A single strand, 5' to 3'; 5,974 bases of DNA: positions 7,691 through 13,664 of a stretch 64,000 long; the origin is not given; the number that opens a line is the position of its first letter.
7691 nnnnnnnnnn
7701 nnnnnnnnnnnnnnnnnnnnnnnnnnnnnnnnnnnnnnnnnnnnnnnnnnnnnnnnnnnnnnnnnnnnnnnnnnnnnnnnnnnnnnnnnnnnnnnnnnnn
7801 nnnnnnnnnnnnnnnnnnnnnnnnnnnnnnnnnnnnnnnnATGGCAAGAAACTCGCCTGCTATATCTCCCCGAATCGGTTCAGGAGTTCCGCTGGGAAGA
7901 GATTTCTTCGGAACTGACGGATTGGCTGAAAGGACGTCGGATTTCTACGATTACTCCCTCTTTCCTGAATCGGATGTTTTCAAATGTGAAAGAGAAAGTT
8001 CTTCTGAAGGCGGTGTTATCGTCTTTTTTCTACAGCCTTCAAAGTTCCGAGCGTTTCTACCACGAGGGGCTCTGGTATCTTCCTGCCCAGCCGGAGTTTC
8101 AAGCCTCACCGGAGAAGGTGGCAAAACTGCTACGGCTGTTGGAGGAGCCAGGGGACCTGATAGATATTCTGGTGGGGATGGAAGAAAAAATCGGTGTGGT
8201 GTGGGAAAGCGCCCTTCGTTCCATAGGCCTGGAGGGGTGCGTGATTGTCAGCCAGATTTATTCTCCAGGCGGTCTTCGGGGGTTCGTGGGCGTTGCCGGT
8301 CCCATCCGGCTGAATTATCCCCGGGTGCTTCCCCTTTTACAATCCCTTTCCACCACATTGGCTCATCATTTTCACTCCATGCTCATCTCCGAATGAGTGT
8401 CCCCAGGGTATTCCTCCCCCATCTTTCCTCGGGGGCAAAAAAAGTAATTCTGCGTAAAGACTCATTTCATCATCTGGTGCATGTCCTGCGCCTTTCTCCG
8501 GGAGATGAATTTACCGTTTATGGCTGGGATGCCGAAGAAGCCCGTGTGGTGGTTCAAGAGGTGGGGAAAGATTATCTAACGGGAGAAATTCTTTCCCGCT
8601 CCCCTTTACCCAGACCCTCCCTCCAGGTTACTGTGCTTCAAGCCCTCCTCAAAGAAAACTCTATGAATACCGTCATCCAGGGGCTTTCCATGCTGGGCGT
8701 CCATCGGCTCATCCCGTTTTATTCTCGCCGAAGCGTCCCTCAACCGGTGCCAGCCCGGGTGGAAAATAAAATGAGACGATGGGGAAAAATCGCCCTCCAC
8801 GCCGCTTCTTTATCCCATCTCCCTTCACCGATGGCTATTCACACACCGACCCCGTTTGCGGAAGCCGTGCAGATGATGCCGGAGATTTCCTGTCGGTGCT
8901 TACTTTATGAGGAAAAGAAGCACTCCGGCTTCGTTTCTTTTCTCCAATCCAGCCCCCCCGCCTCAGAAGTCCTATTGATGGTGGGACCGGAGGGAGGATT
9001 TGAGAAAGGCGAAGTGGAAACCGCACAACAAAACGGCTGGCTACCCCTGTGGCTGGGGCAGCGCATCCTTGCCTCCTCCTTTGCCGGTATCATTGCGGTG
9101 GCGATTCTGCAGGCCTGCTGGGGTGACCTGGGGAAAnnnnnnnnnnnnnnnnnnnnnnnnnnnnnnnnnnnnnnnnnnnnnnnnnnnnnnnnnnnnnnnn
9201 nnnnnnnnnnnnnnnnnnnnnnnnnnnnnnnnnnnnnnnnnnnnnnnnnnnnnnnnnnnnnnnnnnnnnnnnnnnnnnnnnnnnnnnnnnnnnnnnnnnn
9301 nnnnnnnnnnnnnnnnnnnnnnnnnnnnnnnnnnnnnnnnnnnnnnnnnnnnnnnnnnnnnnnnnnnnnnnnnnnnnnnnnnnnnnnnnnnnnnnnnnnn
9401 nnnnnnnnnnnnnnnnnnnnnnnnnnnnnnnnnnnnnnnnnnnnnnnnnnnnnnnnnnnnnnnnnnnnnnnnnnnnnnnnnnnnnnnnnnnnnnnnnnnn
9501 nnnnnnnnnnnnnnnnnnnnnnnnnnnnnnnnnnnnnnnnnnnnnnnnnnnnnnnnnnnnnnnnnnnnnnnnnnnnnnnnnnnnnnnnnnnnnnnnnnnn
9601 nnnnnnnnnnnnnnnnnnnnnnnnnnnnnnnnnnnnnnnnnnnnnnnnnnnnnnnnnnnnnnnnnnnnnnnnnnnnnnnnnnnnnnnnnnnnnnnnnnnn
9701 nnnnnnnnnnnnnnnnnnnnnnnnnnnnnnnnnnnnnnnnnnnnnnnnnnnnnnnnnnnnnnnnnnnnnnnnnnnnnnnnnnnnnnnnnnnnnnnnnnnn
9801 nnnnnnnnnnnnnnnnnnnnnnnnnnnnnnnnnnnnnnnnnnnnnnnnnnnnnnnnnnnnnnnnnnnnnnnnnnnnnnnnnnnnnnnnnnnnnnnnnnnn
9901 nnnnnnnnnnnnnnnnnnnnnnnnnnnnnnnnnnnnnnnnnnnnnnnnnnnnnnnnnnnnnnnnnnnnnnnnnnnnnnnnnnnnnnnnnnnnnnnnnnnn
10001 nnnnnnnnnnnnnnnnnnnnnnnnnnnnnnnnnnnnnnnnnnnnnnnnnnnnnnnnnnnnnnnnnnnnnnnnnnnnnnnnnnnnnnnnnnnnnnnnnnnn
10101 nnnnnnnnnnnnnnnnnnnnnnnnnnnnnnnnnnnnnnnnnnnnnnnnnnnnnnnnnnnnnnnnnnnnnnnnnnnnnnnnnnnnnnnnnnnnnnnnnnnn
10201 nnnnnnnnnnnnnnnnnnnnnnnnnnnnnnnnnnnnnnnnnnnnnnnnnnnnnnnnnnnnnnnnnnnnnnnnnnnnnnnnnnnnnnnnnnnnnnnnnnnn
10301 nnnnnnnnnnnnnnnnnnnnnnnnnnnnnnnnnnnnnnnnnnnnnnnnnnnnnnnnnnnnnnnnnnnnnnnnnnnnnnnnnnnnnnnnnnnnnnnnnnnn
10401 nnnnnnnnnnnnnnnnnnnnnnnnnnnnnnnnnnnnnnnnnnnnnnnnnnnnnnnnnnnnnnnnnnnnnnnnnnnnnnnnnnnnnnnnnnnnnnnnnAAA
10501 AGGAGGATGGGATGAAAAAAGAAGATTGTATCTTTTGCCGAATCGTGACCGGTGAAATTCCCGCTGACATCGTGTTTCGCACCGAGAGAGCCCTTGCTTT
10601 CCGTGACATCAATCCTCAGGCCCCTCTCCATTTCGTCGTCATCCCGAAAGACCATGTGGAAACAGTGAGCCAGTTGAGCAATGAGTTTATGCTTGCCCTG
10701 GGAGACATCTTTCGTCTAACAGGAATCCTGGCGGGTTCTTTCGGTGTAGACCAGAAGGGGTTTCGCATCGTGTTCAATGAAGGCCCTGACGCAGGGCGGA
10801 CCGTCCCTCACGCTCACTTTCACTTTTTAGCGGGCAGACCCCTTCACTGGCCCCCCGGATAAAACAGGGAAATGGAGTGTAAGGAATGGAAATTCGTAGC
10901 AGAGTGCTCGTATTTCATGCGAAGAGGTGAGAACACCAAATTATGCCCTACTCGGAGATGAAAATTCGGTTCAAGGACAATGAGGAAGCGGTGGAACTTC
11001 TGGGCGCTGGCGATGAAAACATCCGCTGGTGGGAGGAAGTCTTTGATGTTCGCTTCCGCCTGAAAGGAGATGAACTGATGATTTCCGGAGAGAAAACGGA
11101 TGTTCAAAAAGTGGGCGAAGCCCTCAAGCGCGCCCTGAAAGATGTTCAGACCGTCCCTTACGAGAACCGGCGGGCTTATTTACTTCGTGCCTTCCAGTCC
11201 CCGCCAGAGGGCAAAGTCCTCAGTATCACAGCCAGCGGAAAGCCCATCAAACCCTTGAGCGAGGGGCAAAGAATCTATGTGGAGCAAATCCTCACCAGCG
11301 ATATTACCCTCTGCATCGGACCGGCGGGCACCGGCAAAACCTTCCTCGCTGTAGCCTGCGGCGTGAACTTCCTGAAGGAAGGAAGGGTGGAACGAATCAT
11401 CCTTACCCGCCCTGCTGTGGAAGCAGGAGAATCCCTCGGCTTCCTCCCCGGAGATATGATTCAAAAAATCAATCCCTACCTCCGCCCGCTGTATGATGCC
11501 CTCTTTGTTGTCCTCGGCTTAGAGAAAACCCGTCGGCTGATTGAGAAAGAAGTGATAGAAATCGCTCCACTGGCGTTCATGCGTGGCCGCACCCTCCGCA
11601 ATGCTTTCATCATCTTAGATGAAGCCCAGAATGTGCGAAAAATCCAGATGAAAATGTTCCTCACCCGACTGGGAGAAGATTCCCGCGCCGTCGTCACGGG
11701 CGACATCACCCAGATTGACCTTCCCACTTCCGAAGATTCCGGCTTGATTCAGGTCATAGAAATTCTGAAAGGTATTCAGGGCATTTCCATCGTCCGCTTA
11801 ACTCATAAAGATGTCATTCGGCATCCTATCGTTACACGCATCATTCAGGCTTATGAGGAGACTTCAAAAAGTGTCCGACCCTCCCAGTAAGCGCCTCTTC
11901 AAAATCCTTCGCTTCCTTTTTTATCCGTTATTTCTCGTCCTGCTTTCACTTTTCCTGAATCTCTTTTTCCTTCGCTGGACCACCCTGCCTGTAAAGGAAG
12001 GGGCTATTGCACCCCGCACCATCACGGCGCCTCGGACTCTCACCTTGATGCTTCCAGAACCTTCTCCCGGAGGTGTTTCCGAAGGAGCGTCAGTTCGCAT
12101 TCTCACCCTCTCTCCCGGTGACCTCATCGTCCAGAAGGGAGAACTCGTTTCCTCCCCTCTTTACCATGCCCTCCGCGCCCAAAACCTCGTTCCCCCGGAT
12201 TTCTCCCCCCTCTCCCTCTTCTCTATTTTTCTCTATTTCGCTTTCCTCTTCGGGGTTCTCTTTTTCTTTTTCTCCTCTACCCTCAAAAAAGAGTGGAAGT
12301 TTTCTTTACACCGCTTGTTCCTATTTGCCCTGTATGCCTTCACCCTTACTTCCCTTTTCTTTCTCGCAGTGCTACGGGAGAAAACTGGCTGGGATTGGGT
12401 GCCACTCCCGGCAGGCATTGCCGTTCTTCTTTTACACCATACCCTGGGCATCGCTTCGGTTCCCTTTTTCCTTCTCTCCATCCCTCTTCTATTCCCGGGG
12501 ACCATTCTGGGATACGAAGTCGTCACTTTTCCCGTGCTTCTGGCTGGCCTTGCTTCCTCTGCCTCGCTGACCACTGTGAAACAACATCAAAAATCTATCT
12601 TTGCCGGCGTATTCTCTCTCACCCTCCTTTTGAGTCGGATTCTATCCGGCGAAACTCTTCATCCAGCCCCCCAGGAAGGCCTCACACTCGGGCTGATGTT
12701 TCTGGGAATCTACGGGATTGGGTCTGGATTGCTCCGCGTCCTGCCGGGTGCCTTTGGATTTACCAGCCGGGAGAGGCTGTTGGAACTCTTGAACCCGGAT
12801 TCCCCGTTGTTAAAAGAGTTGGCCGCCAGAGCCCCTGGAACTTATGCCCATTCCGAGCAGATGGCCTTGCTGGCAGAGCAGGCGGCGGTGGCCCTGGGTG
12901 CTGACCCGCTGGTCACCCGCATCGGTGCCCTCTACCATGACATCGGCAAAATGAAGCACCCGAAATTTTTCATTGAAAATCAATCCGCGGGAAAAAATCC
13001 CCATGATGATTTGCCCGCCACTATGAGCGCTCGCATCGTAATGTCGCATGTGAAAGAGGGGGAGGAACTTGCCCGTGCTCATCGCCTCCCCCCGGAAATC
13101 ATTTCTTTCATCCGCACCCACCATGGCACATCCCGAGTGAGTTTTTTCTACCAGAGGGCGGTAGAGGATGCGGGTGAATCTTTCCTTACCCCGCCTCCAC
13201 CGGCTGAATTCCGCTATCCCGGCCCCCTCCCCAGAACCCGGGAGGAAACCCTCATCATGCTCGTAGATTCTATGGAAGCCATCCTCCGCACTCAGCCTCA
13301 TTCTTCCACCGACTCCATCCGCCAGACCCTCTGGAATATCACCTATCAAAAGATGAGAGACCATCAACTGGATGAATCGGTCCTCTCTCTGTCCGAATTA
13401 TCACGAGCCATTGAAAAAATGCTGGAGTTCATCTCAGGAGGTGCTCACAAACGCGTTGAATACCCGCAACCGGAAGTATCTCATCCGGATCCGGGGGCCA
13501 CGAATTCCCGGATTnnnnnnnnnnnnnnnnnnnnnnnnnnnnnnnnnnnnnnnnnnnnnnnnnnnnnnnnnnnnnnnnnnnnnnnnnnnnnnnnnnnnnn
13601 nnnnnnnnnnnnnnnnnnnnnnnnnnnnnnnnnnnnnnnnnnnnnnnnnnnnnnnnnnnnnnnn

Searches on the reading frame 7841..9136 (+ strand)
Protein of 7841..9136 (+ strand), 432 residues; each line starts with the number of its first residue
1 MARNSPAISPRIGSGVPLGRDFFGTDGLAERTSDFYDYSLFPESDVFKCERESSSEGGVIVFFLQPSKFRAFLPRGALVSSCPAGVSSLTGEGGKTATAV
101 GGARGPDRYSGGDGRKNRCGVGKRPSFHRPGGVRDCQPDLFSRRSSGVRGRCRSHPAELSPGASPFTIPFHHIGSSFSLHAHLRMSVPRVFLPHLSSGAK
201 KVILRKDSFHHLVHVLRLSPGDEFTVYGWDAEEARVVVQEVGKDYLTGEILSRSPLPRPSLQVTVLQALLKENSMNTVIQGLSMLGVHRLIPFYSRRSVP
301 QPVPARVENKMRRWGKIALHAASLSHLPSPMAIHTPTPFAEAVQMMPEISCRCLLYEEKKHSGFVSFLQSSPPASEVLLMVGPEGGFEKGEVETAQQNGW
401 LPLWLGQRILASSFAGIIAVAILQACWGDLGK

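Call 31: search_protein_families(library=pfam, proteins=[window:7841-9136:+], max_evalue=0.001)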
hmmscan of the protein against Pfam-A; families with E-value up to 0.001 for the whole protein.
window:7841-9136:+ (432 aa): 2 families
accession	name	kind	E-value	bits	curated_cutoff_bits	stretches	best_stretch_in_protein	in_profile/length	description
PF04452.19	Methyltrans_RNA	-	1.6e-32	112.8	23.9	1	260-424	4-165/165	RNA methyltransferase domain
PF20260.4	PUA_4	-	4.6e-08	33.5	23.9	1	204-251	1-48/48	RNA methyltransferase PUA domain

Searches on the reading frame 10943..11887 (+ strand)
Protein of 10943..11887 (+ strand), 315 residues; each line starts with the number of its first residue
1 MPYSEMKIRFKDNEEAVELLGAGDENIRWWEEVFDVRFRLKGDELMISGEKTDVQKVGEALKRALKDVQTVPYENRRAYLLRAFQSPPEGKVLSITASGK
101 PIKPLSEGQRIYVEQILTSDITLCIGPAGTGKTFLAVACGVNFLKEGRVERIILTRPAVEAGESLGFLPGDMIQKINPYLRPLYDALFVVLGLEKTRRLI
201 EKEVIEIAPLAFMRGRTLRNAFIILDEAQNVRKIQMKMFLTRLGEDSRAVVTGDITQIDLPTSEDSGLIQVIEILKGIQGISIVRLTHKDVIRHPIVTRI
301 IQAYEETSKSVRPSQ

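Call 56: search_protein_families(library=pfam, proteins=[window:10943-11887:+], max_evalue=0.001)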
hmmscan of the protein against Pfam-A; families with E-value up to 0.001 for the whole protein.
window:10943-11887:+ (315 aa): 4 families
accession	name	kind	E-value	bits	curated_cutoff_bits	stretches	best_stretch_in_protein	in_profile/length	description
PF02562.22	PhoH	-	1.4e-91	305.9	27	1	102-305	2-205/205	PhoH-like protein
PF13604.12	AAA_30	-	7.4e-09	36.1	27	1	105-258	2-128/191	AAA domain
PF13245.12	AAA_19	-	1.5e-08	35.3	25.1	1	109-258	1-129/134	AAA domain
PF13401.12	AAA_22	-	3.2e-05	24.7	27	1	120-240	6-104/130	AAA domain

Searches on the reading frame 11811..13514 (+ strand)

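Call 56: search_protein_families(library=pfam, proteins=[window:11811-13514:+], max_evalue=0.001)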
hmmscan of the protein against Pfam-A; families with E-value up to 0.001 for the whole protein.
window:11811-13514:+ (568 aa): 1 family
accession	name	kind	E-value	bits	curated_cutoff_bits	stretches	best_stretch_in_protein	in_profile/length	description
PF01966.28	HD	-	2.6e-16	60.4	22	1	344-490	1-115/116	HD domain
